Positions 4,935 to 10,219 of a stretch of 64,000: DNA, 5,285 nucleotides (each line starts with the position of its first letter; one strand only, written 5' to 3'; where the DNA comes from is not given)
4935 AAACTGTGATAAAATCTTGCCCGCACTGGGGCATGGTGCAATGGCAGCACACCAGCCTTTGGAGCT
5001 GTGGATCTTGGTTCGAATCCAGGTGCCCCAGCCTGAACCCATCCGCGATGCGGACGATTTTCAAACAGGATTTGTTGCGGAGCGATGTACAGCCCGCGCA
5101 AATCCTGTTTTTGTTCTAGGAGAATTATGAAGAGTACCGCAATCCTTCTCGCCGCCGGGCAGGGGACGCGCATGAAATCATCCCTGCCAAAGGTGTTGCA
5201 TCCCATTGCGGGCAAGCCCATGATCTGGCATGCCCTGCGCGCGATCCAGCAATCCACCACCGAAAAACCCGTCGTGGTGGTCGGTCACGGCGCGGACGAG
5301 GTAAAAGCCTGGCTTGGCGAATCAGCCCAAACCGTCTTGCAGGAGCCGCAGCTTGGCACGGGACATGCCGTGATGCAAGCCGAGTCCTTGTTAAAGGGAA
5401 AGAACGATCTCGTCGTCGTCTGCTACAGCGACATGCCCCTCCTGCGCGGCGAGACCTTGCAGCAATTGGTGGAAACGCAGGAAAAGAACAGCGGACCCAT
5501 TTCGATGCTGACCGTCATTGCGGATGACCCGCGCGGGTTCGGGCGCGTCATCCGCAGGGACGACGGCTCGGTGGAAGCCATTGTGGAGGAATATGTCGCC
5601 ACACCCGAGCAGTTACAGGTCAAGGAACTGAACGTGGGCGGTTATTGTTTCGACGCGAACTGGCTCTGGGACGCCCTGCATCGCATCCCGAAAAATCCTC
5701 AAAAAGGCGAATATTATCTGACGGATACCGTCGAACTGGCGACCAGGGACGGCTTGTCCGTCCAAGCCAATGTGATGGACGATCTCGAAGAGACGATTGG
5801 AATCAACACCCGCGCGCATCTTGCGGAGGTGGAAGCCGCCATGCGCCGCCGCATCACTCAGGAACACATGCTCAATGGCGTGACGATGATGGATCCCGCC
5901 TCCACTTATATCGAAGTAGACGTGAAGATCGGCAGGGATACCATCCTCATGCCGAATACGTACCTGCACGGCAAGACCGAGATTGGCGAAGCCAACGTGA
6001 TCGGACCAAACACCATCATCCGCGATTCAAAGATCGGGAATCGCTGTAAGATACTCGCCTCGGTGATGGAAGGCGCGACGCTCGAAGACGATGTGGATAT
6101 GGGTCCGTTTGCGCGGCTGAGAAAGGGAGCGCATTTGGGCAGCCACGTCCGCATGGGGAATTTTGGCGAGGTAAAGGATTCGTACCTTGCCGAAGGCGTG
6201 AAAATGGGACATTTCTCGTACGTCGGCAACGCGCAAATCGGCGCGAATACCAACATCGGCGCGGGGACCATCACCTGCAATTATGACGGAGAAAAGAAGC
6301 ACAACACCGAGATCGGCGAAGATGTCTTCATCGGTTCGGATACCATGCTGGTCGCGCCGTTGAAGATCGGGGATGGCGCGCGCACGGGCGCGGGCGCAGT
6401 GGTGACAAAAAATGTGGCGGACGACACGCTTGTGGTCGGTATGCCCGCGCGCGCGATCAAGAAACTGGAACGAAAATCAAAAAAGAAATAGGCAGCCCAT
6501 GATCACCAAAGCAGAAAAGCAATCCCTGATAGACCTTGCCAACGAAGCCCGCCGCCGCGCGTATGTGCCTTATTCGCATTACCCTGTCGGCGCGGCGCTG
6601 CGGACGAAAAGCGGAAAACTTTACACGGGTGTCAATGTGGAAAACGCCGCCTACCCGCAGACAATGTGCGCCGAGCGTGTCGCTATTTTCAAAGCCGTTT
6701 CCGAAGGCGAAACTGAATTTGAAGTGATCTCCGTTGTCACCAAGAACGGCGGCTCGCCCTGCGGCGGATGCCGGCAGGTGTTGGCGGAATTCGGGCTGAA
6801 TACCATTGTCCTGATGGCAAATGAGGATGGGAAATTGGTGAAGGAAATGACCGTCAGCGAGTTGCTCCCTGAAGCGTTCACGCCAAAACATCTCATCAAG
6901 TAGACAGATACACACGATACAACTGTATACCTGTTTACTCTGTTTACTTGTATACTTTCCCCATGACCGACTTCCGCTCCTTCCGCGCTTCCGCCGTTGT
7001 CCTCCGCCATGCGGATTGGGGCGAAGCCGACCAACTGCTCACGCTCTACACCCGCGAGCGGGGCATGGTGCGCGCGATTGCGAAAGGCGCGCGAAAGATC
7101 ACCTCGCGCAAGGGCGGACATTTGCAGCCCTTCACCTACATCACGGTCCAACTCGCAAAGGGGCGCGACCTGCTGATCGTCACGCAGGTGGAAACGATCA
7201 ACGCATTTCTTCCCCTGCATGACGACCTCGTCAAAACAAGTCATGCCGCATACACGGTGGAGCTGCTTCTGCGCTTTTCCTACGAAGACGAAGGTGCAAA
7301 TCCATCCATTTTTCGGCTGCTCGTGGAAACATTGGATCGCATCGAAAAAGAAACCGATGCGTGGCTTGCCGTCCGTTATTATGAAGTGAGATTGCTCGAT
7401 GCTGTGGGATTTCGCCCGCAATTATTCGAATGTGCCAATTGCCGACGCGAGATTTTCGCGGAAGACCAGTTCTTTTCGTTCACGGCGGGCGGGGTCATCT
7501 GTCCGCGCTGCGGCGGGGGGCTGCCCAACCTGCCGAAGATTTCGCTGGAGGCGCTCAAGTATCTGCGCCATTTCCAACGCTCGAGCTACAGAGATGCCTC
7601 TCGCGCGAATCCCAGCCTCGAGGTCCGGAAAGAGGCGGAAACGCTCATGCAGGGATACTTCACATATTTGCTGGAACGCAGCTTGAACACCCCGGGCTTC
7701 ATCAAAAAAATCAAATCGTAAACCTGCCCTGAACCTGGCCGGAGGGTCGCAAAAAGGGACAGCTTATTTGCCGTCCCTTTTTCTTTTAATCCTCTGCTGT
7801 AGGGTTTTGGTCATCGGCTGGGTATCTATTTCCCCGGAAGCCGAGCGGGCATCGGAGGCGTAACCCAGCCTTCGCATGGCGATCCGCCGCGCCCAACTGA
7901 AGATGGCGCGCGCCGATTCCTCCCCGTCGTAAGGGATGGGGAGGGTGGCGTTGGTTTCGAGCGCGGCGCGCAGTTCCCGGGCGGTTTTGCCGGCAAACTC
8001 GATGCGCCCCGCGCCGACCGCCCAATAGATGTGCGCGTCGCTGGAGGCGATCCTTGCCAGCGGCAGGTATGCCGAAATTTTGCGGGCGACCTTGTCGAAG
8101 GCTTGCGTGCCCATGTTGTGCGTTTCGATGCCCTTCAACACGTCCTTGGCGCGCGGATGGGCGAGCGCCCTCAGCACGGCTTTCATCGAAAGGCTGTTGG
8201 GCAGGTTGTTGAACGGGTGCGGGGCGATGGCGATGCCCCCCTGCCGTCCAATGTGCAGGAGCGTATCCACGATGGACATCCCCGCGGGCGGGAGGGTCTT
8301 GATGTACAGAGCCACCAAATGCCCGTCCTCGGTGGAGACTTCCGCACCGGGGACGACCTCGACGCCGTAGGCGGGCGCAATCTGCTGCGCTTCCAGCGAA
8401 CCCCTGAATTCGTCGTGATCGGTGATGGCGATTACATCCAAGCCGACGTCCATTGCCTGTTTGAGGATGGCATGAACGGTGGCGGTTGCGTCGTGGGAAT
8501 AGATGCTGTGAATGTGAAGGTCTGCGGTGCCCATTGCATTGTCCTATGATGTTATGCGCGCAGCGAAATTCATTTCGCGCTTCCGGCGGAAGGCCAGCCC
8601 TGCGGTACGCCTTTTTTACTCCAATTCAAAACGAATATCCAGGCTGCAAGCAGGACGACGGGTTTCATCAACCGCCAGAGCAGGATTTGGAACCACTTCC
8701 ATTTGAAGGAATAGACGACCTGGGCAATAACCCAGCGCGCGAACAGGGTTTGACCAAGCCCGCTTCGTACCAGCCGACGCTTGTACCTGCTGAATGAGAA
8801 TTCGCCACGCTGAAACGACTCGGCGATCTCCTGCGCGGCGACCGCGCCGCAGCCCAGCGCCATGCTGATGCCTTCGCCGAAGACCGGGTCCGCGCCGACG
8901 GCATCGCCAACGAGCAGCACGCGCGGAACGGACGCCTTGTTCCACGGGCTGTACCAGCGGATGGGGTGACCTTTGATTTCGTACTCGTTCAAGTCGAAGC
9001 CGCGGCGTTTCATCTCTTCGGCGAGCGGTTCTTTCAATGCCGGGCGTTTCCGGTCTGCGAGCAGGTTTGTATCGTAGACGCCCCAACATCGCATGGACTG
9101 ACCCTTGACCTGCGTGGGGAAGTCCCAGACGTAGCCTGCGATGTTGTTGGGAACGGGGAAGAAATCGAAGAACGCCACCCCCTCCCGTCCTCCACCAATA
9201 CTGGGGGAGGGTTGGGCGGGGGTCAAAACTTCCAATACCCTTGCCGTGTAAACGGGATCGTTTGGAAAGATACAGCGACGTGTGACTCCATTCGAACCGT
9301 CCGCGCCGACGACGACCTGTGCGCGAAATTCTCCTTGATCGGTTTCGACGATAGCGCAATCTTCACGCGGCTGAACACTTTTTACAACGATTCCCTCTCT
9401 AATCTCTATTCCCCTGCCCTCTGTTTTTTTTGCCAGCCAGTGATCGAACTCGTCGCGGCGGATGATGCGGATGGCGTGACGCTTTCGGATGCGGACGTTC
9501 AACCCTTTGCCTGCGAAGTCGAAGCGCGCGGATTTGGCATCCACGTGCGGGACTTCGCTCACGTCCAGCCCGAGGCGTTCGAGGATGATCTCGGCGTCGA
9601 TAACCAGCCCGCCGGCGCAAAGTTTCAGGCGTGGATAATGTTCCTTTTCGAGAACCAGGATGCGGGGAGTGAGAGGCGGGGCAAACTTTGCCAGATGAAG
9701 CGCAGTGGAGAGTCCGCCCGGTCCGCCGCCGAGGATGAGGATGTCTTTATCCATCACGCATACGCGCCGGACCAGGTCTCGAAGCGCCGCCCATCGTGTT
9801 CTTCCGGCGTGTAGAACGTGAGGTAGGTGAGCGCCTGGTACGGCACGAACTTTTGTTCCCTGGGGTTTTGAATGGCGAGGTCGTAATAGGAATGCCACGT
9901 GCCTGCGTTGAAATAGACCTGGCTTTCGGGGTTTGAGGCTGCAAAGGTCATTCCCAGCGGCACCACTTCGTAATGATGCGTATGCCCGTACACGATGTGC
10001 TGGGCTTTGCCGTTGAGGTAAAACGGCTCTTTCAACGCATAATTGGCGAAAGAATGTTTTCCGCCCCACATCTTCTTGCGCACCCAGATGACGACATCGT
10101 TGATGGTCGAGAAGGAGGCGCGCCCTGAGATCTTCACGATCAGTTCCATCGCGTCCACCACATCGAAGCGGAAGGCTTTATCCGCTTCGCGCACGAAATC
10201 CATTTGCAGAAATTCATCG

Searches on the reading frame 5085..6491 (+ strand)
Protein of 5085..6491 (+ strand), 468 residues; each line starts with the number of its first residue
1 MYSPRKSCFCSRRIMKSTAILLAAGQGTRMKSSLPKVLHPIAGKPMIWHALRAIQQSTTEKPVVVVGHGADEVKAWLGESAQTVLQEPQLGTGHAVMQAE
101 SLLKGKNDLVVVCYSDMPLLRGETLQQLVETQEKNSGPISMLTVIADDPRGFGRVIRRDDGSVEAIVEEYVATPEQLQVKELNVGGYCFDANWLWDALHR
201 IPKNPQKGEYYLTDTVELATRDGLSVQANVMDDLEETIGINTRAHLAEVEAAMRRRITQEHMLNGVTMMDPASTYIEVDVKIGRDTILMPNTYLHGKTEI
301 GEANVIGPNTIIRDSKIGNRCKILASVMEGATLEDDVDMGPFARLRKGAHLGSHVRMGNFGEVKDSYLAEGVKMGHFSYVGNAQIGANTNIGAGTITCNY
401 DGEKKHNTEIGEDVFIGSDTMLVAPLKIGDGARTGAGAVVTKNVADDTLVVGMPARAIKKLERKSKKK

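Call 33: search_protein_families(library=pfam, proteins=[window:5085-6491:+], max_evalue=0.001)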
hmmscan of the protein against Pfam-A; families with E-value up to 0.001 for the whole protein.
window:5085-6491:+ (468 aa): 8 families
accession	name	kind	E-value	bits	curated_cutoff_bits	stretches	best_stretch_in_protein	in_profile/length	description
PF00132.30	Hexapep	-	4.9e-26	89.7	27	2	407-442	1-36/36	Bacterial transferase hexapeptide (six repeats)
PF12804.13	NTP_transf_3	-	1.4e-20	74.5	27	1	19-140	1-119/160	MobA-like NTP transferase domain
PF00483.29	NTP_transferase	-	8.2e-17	62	21.2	1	19-228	2-218/245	Nucleotidyl transferase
PF01128.25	IspD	-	4e-13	50.1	27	1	19-254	3-220/221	2-C-methyl-D-erythritol 4-phosphate cytidylyltransferase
PF25084.1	LbH_EIF2B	-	1e-10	42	54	1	275-339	5-64/105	EIF2B subunit epsilon LbH domain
PF02348.25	CTP_transf_3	-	1.2e-07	32.2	22.6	1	35-136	15-118/217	Cytidylyltransferase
PF14602.12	Hexapep_2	-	4.4e-06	26.7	27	1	410-442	4-34/34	Hexapeptide repeat of succinyl-transferase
PF01983.22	CofC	-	0.00035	20.3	22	1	24-134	7-115/217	Guanylyl transferase CofC like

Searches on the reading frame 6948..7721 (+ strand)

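Call 33: search_protein_families(library=pfam, proteins=[window:6948-7721:+], max_evalue=0.001)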
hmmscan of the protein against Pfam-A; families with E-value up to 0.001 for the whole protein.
window:6948-7721:+ (257 aa): 2 families
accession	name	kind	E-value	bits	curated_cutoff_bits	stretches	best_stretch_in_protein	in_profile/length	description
PF02565.21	RecO_C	-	1.1e-29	103.7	22.1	1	92-247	2-154/157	Recombination protein O C terminal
PF11967.14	RecO_N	-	2e-22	79.4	27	1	12-87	4-80/80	Recombination protein O N terminal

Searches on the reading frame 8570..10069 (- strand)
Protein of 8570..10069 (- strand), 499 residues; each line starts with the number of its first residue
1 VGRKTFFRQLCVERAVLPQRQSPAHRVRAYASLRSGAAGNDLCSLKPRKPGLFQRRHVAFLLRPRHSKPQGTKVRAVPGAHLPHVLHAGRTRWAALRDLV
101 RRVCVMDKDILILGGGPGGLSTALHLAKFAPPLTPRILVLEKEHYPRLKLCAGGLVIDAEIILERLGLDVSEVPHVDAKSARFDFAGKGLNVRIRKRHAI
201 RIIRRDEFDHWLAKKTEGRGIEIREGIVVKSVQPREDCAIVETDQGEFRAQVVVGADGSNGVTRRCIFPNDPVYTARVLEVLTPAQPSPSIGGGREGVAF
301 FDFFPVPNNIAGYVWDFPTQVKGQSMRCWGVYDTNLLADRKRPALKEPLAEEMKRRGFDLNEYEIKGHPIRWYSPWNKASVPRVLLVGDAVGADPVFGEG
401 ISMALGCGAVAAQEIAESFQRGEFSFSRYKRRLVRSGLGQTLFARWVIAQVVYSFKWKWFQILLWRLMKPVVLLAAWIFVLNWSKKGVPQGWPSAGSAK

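Call 33: search_protein_families(library=pfam, proteins=[window:8570-10069:-], max_evalue=0.001)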
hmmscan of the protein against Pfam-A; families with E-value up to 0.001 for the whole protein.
window:8570-10069:- (499 aa): 5 families
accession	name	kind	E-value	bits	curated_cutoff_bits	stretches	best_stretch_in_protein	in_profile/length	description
PF01494.25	FAD_binding_3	-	2.1e-09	37.5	22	1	109-401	3-304/349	FAD binding domain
PF01266.30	DAO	-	4.5e-09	36.7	27.9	0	109-145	1-33/353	FAD dependent oxidoreductase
PF07992.20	Pyr_redox_2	-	1.5e-06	28.3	26.1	0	108-141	1-30/291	Pyridine nucleotide-disulphide oxidoreductase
PF13738.12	Pyr_redox_3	-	3.4e-06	27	30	0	203-260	78-135/305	Pyridine nucleotide-disulphide oxidoreductase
PF04820.20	Trp_halogenase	-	0.00013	21.4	21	0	109-170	1-61/458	Tryptophan halogenase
